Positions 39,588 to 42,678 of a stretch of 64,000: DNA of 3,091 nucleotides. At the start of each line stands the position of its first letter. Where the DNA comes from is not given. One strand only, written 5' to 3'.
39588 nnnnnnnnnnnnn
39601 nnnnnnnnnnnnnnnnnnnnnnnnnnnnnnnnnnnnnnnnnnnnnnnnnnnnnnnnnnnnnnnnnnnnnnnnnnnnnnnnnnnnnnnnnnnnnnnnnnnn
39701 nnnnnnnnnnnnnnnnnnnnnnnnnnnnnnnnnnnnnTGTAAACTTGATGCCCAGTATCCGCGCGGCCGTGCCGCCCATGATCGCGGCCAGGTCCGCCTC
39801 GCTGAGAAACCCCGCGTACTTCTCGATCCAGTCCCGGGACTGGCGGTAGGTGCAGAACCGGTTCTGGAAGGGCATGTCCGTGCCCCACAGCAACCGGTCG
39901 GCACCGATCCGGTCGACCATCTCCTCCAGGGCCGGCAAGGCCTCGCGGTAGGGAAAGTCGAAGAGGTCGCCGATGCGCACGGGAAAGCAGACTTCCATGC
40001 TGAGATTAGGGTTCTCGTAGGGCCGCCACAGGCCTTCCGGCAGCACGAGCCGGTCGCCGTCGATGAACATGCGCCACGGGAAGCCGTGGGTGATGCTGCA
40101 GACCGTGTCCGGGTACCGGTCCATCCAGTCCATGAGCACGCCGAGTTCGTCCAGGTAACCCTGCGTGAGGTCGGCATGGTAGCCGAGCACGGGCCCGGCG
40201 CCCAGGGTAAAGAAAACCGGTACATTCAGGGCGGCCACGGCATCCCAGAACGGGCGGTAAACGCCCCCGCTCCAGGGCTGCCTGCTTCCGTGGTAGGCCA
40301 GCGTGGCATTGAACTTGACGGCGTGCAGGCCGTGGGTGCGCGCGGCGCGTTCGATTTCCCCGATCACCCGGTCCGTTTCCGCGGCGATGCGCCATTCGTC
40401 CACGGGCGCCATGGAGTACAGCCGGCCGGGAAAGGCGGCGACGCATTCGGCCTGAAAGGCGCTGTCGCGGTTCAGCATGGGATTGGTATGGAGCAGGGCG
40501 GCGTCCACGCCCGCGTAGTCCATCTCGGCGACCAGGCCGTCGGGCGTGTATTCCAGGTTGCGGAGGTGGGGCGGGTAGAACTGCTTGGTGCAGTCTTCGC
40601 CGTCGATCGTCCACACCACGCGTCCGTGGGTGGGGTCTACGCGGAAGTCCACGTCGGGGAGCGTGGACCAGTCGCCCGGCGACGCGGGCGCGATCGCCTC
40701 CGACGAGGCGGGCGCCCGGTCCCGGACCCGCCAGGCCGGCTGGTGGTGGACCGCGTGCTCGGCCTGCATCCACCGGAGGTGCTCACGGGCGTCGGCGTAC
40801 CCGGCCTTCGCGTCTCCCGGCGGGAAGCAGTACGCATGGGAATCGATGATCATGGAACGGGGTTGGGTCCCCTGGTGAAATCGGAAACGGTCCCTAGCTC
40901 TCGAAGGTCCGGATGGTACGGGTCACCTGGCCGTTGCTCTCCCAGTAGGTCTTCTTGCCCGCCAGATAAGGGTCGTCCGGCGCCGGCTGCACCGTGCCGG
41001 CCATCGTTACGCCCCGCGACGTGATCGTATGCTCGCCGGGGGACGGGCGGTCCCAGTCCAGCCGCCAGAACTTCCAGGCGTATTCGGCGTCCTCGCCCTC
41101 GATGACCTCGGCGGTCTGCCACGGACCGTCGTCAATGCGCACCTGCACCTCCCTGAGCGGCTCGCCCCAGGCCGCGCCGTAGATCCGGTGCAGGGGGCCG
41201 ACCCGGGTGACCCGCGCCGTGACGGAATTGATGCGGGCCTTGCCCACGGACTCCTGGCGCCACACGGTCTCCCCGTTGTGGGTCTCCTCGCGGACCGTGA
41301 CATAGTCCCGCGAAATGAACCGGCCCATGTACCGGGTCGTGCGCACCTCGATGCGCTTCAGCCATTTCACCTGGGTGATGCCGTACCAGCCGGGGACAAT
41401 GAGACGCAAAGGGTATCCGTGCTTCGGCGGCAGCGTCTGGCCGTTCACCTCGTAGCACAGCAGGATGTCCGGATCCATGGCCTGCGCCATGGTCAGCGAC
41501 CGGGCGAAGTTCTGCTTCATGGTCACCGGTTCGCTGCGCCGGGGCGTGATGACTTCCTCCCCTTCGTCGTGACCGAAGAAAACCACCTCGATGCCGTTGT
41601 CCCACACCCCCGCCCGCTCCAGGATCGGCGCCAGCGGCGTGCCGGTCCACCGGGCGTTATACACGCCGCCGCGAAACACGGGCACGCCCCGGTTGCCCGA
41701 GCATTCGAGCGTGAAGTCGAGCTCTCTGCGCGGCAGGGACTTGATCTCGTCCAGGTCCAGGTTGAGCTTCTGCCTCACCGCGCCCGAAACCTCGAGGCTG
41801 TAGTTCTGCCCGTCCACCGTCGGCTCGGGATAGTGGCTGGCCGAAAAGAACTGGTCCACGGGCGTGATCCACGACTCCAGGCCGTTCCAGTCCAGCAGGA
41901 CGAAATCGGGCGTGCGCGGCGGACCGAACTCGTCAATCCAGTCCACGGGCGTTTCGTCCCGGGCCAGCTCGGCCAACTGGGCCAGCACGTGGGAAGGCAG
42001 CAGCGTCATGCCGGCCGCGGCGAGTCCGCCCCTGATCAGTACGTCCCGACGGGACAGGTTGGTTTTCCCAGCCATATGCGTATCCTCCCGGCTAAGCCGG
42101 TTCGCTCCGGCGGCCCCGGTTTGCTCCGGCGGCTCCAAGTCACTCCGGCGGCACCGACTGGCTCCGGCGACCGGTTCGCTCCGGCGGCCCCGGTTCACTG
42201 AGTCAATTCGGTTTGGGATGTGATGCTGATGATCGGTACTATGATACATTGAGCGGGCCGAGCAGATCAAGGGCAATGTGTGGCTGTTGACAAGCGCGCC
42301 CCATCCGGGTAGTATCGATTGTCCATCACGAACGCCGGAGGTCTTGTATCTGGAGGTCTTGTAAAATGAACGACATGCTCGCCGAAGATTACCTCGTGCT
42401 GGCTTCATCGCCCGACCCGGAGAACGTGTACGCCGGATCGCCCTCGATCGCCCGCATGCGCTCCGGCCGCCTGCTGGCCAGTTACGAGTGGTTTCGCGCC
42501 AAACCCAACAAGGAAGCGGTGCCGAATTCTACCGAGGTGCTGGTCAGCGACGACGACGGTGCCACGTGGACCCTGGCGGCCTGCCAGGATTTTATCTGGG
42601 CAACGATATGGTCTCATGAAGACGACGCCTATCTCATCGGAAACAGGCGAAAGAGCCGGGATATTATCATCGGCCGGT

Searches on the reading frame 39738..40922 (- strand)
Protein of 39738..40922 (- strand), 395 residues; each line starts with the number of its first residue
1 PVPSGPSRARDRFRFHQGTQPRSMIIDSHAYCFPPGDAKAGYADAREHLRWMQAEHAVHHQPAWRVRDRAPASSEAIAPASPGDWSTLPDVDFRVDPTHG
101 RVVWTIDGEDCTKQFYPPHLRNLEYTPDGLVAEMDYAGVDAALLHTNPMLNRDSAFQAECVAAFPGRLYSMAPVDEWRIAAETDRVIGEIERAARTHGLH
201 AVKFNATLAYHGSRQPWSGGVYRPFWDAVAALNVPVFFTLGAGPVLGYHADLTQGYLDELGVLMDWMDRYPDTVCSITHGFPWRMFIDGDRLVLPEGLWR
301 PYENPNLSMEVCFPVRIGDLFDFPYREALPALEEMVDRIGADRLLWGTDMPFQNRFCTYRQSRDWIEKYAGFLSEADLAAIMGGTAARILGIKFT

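Call 8: search_protein_families(library=pfam, proteins=[window:39738-40922:-], max_evalue=0.01)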
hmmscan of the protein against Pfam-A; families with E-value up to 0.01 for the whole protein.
window:39738-40922:- (395 aa): 1 family
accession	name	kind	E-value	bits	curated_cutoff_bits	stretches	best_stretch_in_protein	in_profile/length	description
PF04909.20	Amidohydro_2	-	2.5e-23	83.7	26.4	1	127-392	40-289/289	Amidohydrolase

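Call 41: search_protein_families(library=ncbifam, proteins=[window:39738-40853:-], max_evalue=0.0001)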
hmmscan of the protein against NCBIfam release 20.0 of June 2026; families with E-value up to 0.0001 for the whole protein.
window:39738-40853:- (372 aa): 1 family
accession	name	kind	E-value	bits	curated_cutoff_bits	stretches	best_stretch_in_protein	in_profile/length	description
NF052480.1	FuconLaconase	equivalog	5.8e-05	22.8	400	1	308-369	224-286/287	L-fucono-1,5-lactonase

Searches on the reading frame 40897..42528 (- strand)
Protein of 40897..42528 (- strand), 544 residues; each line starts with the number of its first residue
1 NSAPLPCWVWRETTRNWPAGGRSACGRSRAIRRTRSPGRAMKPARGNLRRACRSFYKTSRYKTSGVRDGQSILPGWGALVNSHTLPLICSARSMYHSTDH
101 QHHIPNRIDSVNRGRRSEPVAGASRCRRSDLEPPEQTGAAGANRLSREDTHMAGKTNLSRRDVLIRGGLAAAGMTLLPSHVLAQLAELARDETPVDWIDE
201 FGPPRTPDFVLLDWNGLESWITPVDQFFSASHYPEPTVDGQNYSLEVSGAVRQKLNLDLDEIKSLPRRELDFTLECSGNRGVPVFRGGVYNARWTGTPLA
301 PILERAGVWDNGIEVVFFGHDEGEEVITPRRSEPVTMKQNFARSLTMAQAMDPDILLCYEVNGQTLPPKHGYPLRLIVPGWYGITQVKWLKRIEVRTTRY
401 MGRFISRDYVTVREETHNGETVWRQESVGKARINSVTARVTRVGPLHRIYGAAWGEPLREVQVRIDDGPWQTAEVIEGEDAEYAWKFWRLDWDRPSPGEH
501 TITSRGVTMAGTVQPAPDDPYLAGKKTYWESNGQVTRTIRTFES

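Call 8: search_protein_families(library=pfam, proteins=[window:40897-42528:-], max_evalue=0.01)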
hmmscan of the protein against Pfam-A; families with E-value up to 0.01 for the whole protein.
window:40897-42528:- (544 aa): 1 family
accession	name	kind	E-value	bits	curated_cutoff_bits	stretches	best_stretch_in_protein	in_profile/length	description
PF00174.25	Oxidored_molyb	-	6.9e-46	156.3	24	1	232-401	1-166/169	Oxidoreductase molybdopterin binding domain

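Call 41: search_protein_families(library=ncbifam, proteins=[window:40897-42408:-], max_evalue=0.0001)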
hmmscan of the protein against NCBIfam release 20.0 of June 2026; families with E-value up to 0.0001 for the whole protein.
window:40897-42408:- (504 aa): 4 families
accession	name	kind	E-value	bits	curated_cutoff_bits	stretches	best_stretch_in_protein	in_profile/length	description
NF052245.1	SorA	equivalog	8.7e-43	146.5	600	1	178-476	67-375/396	SorA family sulfite dehydrogenase catalytic subunit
TIGR04555.1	sulfite_DH_soxC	equivalog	3e-40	138.4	420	1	175-495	81-395/408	sulfite dehydrogenase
NF052247.1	SorT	equivalog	1.4e-31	109.7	570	1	179-483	62-371/387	SorT family sulfite dehydrogenase catalytic subunit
NF003767.0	PRK05363.1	equivalog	1.3e-13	51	207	1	198-358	96-248/320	protein-methionine-sulfoxide reductase catalytic subunit MsrP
